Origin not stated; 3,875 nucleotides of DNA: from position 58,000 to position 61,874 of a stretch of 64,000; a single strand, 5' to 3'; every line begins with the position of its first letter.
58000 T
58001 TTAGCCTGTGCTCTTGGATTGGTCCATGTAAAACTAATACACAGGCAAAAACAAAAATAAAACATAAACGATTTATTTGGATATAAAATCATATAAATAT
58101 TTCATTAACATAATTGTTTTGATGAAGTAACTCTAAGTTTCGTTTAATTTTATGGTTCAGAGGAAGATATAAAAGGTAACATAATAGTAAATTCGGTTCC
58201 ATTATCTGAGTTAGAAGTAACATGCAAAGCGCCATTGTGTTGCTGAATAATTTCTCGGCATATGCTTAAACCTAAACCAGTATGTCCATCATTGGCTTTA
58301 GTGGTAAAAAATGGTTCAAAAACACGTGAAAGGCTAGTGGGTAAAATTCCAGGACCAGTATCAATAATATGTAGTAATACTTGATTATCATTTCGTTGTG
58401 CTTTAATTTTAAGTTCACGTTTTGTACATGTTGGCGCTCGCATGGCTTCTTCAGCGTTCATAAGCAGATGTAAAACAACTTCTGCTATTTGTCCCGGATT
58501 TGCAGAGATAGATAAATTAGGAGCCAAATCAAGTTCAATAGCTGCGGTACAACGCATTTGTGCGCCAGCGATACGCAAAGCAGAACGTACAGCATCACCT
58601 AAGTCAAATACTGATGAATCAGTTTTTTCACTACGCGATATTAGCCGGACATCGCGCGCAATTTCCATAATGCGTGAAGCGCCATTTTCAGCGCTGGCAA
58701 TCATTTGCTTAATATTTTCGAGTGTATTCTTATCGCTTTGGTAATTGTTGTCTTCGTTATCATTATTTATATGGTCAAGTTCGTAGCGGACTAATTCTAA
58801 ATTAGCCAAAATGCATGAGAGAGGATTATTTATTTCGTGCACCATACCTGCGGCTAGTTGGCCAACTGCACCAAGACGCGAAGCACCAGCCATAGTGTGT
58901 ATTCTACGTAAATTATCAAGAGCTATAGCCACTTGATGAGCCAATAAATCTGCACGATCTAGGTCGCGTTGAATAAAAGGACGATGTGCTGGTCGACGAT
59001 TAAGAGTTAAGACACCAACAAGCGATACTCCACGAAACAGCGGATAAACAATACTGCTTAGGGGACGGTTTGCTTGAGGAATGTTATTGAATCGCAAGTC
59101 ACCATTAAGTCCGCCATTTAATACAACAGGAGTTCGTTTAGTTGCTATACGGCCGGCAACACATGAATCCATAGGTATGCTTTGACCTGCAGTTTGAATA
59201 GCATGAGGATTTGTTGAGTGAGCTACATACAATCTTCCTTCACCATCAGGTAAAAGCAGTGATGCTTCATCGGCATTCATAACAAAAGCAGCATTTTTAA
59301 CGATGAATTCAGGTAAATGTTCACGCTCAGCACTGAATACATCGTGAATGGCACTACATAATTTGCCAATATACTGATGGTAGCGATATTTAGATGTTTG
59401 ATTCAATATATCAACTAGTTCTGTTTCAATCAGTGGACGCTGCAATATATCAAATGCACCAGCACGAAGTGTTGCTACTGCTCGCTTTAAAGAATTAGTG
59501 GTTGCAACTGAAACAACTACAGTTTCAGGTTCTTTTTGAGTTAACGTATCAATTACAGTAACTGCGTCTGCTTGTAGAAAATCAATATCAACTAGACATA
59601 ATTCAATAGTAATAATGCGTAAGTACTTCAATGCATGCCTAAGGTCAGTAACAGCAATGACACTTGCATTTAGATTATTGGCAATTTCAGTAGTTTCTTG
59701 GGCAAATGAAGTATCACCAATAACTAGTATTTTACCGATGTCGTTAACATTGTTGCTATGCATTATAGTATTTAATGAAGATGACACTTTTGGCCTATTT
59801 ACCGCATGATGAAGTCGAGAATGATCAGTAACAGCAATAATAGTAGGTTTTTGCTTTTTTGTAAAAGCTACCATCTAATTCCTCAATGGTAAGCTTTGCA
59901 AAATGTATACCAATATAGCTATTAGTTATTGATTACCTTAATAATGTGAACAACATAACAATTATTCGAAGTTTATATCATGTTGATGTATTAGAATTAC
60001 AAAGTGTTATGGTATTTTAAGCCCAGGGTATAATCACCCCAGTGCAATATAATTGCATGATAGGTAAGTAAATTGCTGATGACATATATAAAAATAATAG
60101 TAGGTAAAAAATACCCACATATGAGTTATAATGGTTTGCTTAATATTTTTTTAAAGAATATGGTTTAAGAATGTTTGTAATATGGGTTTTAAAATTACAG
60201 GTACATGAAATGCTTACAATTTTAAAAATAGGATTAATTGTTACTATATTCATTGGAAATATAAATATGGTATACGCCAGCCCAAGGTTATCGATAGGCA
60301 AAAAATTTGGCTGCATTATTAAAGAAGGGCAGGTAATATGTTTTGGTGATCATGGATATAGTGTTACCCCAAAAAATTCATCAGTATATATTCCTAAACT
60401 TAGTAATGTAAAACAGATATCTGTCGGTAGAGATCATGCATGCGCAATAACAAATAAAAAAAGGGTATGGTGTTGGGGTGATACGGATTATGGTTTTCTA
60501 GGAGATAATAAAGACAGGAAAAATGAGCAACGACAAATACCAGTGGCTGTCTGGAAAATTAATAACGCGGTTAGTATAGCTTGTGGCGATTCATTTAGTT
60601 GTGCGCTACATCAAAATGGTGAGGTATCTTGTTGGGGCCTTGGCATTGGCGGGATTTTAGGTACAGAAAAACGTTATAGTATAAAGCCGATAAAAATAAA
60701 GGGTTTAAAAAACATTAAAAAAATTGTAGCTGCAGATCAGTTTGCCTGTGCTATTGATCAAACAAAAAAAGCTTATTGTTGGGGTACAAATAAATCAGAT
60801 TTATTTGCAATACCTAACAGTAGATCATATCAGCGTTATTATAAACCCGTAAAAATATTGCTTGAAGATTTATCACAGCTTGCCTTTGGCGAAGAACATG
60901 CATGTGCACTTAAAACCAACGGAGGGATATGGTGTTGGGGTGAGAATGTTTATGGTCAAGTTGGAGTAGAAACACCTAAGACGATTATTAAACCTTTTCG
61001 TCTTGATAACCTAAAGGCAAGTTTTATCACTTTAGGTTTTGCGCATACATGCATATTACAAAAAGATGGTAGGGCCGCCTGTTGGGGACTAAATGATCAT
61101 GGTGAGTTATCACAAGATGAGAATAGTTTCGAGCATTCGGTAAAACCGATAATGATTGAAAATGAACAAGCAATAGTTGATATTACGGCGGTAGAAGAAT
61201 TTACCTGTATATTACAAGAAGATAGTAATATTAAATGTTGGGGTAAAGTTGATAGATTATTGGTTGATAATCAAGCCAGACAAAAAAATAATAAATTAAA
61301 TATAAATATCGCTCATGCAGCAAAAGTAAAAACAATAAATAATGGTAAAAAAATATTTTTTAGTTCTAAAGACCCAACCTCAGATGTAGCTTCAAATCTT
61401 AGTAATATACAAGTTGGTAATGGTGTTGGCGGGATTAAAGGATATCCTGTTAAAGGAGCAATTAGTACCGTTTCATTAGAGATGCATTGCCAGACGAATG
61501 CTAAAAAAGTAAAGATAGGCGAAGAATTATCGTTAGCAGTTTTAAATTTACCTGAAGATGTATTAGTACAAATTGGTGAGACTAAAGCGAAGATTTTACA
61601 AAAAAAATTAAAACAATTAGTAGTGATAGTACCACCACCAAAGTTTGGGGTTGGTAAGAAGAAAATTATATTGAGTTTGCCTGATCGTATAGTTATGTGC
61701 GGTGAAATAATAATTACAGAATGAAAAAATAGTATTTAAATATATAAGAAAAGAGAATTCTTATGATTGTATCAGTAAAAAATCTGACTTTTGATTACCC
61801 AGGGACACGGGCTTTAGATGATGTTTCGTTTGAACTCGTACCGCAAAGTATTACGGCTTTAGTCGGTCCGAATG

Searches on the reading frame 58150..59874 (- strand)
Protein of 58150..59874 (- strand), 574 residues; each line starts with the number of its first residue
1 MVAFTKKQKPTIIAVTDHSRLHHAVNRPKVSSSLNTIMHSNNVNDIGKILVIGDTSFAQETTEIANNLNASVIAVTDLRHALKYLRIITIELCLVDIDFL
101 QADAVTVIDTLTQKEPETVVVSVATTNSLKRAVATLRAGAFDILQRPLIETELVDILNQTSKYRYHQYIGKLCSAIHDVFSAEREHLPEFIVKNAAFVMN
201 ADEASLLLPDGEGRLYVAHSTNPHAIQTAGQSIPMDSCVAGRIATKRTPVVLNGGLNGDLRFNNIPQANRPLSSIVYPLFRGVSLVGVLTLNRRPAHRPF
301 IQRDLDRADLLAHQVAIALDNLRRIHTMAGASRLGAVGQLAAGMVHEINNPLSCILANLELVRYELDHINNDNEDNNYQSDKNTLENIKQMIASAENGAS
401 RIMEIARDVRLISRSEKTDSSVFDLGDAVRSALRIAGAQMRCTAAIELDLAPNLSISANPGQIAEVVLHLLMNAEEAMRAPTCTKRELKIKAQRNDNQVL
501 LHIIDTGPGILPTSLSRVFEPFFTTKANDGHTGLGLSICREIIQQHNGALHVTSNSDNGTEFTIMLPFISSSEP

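Call 61: search_protein_families(library=pfam, proteins=[window:58150-59874:-], max_evalue=0.00001)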
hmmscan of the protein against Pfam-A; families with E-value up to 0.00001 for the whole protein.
window:58150-59874:- (574 aa): 7 families
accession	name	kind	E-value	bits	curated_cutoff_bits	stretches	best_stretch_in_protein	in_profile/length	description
PF02518.31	HATPase_c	-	2.3e-22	80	26.4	1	460-568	3-109/111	Histidine kinase-, DNA gyrase B-, and HSP90-like ATPase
PF13185.12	GAF_2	-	3.5e-11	43.9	28.6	1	191-320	11-136/136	GAF domain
PF01590.32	GAF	-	8.9e-11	42.9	22.4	1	191-319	9-133/133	GAF domain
PF13492.12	GAF_3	-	4.8e-09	37.2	27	1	186-321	4-129/129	GAF domain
PF00072.30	Response_reg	-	2.7e-08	34.4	30.2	1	50-157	2-110/111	Response regulator receiver domain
PF00512.31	HisKA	-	6.6e-08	32.9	26.9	1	337-416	2-64/66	His Kinase A (phospho-acceptor) domain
PF14501.12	HATPase_c_5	-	6.6e-08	32.8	22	1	463-566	6-101/102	GHKL domain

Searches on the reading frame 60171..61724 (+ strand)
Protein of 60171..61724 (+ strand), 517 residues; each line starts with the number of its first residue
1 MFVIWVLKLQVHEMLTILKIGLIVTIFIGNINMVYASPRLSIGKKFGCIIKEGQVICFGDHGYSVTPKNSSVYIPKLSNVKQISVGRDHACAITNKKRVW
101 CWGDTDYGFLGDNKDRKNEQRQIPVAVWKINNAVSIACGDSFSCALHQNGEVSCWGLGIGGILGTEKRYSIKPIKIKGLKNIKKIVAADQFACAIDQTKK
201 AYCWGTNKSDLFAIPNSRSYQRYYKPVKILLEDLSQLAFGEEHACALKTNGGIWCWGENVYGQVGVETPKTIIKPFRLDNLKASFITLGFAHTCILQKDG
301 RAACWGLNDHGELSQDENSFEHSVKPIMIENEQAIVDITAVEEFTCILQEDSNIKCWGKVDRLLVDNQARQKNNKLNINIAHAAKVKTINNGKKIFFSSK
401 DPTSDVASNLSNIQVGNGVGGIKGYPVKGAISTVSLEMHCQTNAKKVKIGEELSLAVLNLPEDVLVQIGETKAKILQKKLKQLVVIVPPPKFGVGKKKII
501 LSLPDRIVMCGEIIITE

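Call 61: search_protein_families(library=pfam, proteins=[window:60171-61724:+], max_evalue=0.00001)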
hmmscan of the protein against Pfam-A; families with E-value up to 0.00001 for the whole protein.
window:60171-61724:+ (517 aa): 4 families
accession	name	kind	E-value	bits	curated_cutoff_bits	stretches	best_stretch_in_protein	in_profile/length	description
PF25390.1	WD40_RLD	-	1.4e-56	192.9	150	1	73-368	26-333/363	RCC1-like domain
PF13540.12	RCC1_2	-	9.4e-48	159.3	22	4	80-108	1-29/30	Regulator of chromosome condensation (RCC1) repeat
PF00415.24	RCC1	-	1.2e-30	106.2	21.7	1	98-146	3-50/50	Regulator of chromosome condensation (RCC1) repeat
PF25384.1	Alsin_RLD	-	7.9e-07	29.1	100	0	275-320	269-314/405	Alsin RCC1-like domain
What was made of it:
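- The genome carries other RCC1-repeat genes, for example 60171..61724 (call 61).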
